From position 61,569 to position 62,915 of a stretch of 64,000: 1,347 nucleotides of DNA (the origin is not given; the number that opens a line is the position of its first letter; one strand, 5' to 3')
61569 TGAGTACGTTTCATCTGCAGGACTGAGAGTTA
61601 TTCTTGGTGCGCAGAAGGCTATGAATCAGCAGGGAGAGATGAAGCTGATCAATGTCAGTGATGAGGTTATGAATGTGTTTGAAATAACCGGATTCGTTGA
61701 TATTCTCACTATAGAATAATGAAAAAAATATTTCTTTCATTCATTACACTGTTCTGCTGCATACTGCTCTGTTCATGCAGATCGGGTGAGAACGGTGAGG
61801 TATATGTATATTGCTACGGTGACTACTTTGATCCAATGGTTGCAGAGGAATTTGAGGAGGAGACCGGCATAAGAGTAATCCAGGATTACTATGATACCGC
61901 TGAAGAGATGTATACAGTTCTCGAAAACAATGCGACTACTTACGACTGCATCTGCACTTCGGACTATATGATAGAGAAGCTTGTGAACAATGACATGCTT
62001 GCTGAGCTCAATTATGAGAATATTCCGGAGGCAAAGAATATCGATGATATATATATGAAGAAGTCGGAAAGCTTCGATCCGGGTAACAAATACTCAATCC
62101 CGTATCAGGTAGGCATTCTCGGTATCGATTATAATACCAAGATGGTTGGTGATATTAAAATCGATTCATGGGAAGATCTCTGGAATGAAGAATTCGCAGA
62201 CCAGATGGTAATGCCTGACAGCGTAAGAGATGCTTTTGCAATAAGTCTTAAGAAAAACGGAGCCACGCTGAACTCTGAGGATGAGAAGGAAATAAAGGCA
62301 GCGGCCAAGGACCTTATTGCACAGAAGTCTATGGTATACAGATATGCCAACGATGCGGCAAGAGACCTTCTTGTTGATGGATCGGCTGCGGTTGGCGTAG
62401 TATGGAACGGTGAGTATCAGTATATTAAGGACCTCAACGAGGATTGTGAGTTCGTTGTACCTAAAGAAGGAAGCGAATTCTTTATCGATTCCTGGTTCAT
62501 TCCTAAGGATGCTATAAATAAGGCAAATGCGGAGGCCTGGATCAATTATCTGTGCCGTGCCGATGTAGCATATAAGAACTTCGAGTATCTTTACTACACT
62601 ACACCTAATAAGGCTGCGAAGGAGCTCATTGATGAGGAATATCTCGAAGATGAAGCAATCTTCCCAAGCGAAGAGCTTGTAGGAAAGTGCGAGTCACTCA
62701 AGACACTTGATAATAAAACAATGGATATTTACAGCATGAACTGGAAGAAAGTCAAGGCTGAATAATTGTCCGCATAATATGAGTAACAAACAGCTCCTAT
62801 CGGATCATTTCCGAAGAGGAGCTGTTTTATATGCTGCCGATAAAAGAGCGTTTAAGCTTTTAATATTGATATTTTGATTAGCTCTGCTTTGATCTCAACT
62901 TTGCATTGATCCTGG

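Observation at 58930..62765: Fused phosphatase-kinase sensor plus STAS protein joined to a Liv ABC importer and an orphan PotD-like binding protein, with no sigma factor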

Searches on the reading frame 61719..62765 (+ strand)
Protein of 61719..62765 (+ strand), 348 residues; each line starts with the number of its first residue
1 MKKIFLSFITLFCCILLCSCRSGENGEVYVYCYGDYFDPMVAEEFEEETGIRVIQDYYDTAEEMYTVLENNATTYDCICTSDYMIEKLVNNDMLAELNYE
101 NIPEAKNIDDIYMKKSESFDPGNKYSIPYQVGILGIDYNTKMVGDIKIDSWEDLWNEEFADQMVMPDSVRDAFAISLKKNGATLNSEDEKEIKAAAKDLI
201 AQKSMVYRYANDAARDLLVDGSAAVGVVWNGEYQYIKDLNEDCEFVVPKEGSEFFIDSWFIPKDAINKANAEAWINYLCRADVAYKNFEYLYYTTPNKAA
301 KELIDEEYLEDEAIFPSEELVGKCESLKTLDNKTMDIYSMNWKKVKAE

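Call 3: search_protein_families(library=pfam, proteins=[window:61719-62765:+], max_evalue=0.01)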
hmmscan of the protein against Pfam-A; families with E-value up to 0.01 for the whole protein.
window:61719-62765:+ (348 aa): 4 families
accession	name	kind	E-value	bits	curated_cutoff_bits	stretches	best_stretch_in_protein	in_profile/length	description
PF13416.11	SBP_bac_8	-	2.6e-28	100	27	1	42-315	3-278/279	Bacterial extracellular solute-binding protein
PF13343.11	SBP_bac_6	-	6.8e-24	85.1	24.6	1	80-296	16-218/245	Bacterial extracellular solute-binding protein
PF01547.30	SBP_bac_1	-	1.7e-16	61.6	26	1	36-281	9-303/307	Bacterial extracellular solute-binding protein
PF13531.11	SBP_bac_11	-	6e-07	29.9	25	1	29-278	2-212/227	Bacterial extracellular solute-binding protein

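Call 33: search_solved_structures(query=window:61719-62765:+, max_evalue=0.001, show_alignments=2)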
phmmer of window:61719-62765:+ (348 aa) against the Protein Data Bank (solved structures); distinct sequences matched with E-value up to 0.001: 27.
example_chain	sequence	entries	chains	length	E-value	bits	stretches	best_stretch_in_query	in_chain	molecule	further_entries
4eqb_A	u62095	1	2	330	1.9e-63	217.9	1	22-339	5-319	Spermidine/putrescine ABC superfamily ATP binding cassette transporter, binding protein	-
4gl0_A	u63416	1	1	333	7e-58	199.6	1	27-339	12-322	Lmo0810 protein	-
7xjm_A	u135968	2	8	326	5.7e-53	183.4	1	25-325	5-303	Putrescine-binding periplasmic protein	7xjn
8y5h_E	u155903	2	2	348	1.6e-52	182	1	17-347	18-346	Spermidine/putrescine-binding periplasmic protein | Putrescine-binding periplasmic protein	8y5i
1pot_A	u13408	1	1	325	8.2e-51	176.3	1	24-347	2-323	SPERMIDINE/PUTRESCINE-BINDING PROTEIN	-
1poy_1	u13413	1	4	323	1.3e-50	175.7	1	25-347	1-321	SPERMIDINE/PUTRESCINE-BINDING PROTEIN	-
8asz_A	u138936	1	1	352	3e-40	141.6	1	26-347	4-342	Putrescine-binding periplasmic protein PotF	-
1a99_A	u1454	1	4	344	3.1e-39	138.3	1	26-347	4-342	PUTRESCINE-BINDING PROTEIN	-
6ye0_B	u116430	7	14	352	3.3e-39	138.1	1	26-347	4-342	Putrescine-binding periplasmic protein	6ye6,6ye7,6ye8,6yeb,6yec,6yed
3ttm_A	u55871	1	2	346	5.3e-39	137.5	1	24-347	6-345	Polyamine transport protein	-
8at0_A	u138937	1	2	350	6.3e-39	137.2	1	28-347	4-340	Putrescine-binding periplasmic protein PotF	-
3ttk_A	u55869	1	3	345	7.1e-39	137.1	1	24-346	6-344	Polyamine transport protein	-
7oyw_A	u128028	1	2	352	1.1e-38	136.5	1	26-347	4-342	Putrescine-binding periplasmic protein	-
7oyt_A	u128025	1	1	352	1.4e-38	136.1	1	26-347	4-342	Putrescine-binding periplasmic protein PotF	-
7oyv_A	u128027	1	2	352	2.9e-38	135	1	26-347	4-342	Putrescine-binding periplasmic protein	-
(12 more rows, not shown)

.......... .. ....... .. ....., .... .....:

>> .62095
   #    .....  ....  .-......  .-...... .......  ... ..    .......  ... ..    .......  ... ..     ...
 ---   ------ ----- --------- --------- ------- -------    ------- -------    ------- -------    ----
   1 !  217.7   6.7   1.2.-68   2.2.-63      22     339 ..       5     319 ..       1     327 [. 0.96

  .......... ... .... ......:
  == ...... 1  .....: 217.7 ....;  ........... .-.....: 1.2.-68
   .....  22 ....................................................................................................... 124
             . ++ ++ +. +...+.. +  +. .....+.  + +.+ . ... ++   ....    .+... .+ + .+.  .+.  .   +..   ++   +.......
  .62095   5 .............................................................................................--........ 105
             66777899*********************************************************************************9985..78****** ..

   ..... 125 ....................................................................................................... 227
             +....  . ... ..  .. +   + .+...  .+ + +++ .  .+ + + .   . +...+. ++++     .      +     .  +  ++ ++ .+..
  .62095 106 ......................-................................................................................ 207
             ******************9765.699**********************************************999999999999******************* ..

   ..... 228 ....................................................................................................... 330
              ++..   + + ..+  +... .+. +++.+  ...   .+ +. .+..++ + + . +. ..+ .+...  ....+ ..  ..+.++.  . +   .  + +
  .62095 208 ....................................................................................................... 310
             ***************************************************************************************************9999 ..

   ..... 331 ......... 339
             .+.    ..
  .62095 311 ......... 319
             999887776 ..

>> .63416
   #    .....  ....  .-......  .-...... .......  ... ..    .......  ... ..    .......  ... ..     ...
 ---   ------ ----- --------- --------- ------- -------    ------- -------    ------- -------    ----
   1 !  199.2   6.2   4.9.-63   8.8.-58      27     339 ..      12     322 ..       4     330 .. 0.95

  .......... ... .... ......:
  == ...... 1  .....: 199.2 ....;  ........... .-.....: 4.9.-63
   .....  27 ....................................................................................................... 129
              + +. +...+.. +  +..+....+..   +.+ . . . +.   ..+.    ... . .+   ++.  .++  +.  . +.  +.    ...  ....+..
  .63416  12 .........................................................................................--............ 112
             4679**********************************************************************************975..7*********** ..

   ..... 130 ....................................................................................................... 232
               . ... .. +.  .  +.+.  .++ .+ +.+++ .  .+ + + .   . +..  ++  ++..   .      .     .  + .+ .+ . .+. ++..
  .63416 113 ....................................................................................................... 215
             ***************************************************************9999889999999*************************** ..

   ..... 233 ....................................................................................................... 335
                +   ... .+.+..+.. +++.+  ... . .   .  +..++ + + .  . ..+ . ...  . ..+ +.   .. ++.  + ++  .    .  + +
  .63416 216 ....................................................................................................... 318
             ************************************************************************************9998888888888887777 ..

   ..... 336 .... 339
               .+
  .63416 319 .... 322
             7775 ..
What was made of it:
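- Checked: It also matches S. pneumoniae PotD at E 2e-63 (call 33).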

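Call 34: search_protein_families(library=ncbifam, proteins=[window:61719-62765:+], max_evalue=0.001)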
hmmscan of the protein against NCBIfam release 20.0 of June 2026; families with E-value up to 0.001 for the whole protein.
window:61719-62765:+ (348 aa): 5 families
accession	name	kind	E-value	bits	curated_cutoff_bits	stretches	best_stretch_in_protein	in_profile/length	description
NF007048.0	PRK09501.1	equivalog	1.4e-60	205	582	1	17-347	18-346/348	spermidine/putrescine ABC transporter substrate-binding protein PotD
NF007962.0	PRK10682.1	equivalog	3.8e-45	154.5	636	1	18-347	22-368/370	spermidine/putrescine ABC transporter substrate-binding protein PotF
NF041888.1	ABC_SBP_YdcS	equivalog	5.1e-14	51.9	725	1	43-280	56-306/379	putative ABC transporter substrate-binding protein YdcS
NF043073.1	MMSYN1_0195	equivalog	3.2e-12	45.5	1250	1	32-111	604-681/1021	spermidine/putrescine ABC transporter permease/substrate-binding protein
TIGR03261.1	phnS2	equivalog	0.00049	19.3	392.75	0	147-285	142-277/334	putative 2-aminoethylphosphonate ABC transporter substrate-binding protein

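Call 49: find_homologous_proteins(query=window:61719-62765:+, max_evalue=1e-20)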
Query window:61719-62765:+ (348 aa): 4911 proteins with E <= 1e-20 among 6632 candidates; the best 120 are listed.
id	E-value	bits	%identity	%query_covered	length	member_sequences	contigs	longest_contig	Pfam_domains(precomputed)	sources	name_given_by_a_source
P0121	1.0e-232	789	100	100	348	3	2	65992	PF13531.12,PF13416.12,PF13343.12,PF01547.31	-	-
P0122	2.0e-197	673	85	100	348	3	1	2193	PF13531.12,PF13416.12,PF13343.12,PF01547.31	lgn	-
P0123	4.2e-196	669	85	100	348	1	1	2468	PF13531.12,PF13416.12,PF13343.12,PF01547.31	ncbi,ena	-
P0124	1.4e-194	664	87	96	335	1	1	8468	PF13531.12,PF13416.12,PF13343.12,PF01547.31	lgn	-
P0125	5.6e-192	655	86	96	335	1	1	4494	PF13531.12,PF13416.12,PF13343.12,PF01547.31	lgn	-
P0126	2.1e-184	631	80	99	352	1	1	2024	PF13531.12,PF13416.12,PF13343.12,PF01547.31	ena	-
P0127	1.5e-183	628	79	100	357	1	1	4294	PF13531.12,PF13416.12,PF13343.12,PF01547.31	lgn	-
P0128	1.6e-174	598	76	99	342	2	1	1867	PF13531.12,PF13416.12,PF13343.12,PF01547.31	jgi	jgi:spermidine/putrescine-binding protein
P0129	1.4e-173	595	75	99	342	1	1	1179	PF13531.12,PF13416.12,PF13343.12,PF01547.31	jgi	jgi:spermidine/putrescine-binding protein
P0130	1.4e-173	595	75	100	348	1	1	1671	PF13531.12,PF13416.12,PF13343.12,PF01547.31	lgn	-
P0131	3.5e-173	594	75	98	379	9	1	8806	PF13531.12,PF13416.12,PF13343.12,PF02030.20,PF01547.31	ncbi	-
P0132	6.8e-173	593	75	100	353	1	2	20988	PF13531.12,PF13416.12,PF13343.12,PF01547.31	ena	-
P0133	4.5e-172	590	73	98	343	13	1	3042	PF13531.12,PF13416.12,PF13343.12,PF01547.31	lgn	-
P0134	1.0e-171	589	73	100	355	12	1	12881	PF13531.12,PF13416.12,PF13343.12,PF01547.31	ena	-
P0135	1.3e-170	585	73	100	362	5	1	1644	PF13531.12,PF13416.12,PF13343.12,PF01547.31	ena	-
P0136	3.5e-170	584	75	99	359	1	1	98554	PF13531.12,PF13416.12,PF13343.12,PF01547.31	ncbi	-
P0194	1.8e-165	568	73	97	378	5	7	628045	PF13531.12,PF13416.12,PF13343.12,PF01547.31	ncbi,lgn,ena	-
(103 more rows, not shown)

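Call 50: find_encoding_contigs(protein=P0136, flank=8000, max_places=1)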
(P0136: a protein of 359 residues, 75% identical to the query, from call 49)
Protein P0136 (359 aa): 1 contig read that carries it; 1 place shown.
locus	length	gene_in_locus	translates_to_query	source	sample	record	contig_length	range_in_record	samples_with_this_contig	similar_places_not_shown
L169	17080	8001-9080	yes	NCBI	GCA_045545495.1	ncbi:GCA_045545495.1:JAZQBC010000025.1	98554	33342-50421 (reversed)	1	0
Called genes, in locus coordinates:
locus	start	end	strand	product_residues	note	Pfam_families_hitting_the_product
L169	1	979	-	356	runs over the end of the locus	PF13482:RNase_H_2, PF03104:DNA_pol_B_exo1 (weak)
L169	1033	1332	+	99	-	PF01740:STAS, PF13466:STAS_2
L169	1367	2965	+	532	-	PF01740:STAS, PF13466:STAS_2 (weak), PF01636:APH, PF13581:HATPase_c_2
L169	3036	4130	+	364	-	PF01926:MMR_HSR1, PF02421:FeoB_N, PF06071:YchF-GTPase_C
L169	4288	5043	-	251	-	PF01790:LGT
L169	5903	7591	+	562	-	PF00072:Response_reg, PF00990:GGDEF, PF00563:EAL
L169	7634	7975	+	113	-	PF01627:Hpt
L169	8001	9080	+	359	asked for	PF01547:SBP_bac_1, PF13531:SBP_bac_11, PF13416:SBP_bac_8, PF13343:SBP_bac_6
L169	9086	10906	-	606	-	PF02690:Na_Pi_cotrans, PF01895:PhoU (weak)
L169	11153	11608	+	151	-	PF02082:Rrf2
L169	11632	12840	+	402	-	PF00266:Aminotran_5, PF01212:Beta_elim_lyase (weak)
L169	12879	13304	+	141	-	PF01592:NifU_N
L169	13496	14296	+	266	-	PF06271:RDD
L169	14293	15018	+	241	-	-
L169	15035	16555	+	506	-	PF03853:YjeF_N, PF01256:Carb_kinase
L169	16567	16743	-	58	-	-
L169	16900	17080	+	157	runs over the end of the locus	PF09424:YqeY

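Call 51: find_encoding_contigs(protein=P0194, flank=8000, max_places=2)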
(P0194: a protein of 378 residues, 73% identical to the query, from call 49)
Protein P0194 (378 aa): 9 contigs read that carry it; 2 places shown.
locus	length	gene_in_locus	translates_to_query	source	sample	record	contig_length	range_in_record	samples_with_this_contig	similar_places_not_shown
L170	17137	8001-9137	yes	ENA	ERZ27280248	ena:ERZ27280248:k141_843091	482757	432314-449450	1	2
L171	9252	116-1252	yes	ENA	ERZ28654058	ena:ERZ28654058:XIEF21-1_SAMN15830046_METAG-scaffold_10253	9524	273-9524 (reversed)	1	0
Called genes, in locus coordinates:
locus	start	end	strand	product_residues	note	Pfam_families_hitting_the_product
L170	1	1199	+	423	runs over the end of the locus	PF00464:SHMT, PF00155:Aminotran_1_2, PF01212:Beta_elim_lyase (weak)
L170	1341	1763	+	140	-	-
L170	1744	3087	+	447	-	PF01555:N6_N4_Mtase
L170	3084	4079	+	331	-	PF02588:YitT_membrane, PF10035:DUF2179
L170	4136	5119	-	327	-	PF13482:RNase_H_2, PF03104:DNA_pol_B_exo1 (weak)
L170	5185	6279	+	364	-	PF01926:MMR_HSR1, PF02421:FeoB_N, PF06071:YchF-GTPase_C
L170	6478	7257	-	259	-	PF01790:LGT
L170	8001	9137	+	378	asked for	PF13531:SBP_bac_11, PF01547:SBP_bac_1, PF13416:SBP_bac_8, PF13343:SBP_bac_6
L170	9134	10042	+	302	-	PF02588:YitT_membrane, PF10035:DUF2179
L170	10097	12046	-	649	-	PF02690:Na_Pi_cotrans, PF01895:PhoU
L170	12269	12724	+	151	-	PF02082:Rrf2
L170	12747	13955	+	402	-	PF00266:Aminotran_5, PF00155:Aminotran_1_2 (faint), PF01212:Beta_elim_lyase (weak)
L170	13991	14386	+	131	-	PF01592:NifU_N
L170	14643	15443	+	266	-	PF06271:RDD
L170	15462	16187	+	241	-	-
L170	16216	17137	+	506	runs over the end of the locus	PF03853:YjeF_N, PF01256:Carb_kinase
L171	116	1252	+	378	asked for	PF13531:SBP_bac_11, PF01547:SBP_bac_1, PF13416:SBP_bac_8, PF13343:SBP_bac_6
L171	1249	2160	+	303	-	PF02588:YitT_membrane, PF10035:DUF2179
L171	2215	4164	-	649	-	PF02690:Na_Pi_cotrans, PF01895:PhoU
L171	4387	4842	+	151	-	PF02082:Rrf2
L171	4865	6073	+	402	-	PF00266:Aminotran_5, PF00155:Aminotran_1_2 (faint), PF01212:Beta_elim_lyase (weak)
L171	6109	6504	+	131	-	PF01592:NifU_N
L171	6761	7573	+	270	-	PF06271:RDD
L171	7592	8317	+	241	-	-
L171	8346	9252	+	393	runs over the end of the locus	?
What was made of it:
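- SBP2 orthologues at 73-75% identity occupy the same syntenic slot without any sensor (L169, L170, L171; calls 50, 51).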

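Call 52: find_encoding_contigs(protein=P0124, flank=8000, max_places=1)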
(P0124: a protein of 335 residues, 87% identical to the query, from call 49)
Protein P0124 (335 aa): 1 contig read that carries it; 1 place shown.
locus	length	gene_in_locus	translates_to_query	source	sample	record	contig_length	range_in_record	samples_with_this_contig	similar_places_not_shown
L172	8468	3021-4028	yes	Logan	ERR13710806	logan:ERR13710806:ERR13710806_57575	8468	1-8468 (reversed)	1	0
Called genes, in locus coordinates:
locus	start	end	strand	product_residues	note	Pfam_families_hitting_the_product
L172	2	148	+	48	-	?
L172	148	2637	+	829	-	PF07694:5TM-5TMR_LYT, PF07228:SpoIIE, PF13581:HATPase_c_2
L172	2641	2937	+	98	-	PF01740:STAS, PF13466:STAS_2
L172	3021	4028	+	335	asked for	PF01547:SBP_bac_1, PF13531:SBP_bac_11, PF13416:SBP_bac_8, PF13343:SBP_bac_6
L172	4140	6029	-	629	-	PF02690:Na_Pi_cotrans, PF01895:PhoU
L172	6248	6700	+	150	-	PF02082:Rrf2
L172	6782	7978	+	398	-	PF00266:Aminotran_5, PF01212:Beta_elim_lyase (weak)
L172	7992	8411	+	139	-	PF01592:NifU_N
